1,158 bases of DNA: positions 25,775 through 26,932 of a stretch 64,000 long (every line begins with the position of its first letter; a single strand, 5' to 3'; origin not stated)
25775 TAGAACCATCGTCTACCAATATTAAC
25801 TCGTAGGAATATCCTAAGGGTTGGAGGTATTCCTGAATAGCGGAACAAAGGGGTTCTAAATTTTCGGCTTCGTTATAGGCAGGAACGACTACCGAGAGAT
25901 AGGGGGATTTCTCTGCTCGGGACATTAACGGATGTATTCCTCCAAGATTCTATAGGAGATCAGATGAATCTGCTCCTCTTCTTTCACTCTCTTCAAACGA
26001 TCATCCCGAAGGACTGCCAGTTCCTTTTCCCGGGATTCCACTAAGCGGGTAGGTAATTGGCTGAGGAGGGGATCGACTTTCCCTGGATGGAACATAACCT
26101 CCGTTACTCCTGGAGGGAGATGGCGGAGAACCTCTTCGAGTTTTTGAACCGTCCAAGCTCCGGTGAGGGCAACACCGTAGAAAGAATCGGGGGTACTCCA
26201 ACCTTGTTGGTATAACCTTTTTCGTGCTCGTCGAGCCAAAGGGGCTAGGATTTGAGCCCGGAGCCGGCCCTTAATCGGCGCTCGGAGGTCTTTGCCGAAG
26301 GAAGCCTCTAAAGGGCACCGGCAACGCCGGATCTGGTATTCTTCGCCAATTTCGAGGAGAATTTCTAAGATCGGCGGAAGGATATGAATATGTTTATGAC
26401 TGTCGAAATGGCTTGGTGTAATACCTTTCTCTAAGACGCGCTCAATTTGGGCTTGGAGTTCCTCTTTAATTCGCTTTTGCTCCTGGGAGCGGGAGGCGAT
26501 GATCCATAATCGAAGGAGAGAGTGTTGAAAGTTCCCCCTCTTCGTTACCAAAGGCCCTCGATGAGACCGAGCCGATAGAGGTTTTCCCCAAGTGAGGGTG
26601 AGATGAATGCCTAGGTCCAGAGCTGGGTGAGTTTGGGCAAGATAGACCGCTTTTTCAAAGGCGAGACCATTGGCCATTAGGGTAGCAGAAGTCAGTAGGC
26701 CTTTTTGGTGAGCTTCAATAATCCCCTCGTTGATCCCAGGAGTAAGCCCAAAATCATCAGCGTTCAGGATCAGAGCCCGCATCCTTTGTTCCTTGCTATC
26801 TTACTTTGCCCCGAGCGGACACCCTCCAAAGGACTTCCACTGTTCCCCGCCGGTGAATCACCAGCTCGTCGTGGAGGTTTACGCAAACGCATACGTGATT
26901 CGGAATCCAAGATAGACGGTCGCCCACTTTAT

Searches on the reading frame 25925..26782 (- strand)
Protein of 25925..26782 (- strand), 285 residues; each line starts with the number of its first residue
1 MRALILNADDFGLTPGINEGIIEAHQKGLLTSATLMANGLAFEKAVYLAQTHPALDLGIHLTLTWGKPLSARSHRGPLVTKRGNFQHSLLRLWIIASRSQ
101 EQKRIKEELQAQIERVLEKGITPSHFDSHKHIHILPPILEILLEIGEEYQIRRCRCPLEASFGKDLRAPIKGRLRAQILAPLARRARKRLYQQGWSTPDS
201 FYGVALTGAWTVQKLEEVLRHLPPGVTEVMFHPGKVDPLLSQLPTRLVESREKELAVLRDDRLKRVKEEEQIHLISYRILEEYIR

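Call 85: search_protein_families(library=pfam, proteins=[window:25925-26782:-], max_evalue=0.0001)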
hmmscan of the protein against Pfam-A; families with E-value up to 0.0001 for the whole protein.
window:25925-26782:- (285 aa): 1 family
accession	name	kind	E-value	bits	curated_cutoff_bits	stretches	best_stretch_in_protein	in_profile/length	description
PF04794.17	YdjC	-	3.9e-68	230.6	29.7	1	4-266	2-263/266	YdjC-like protein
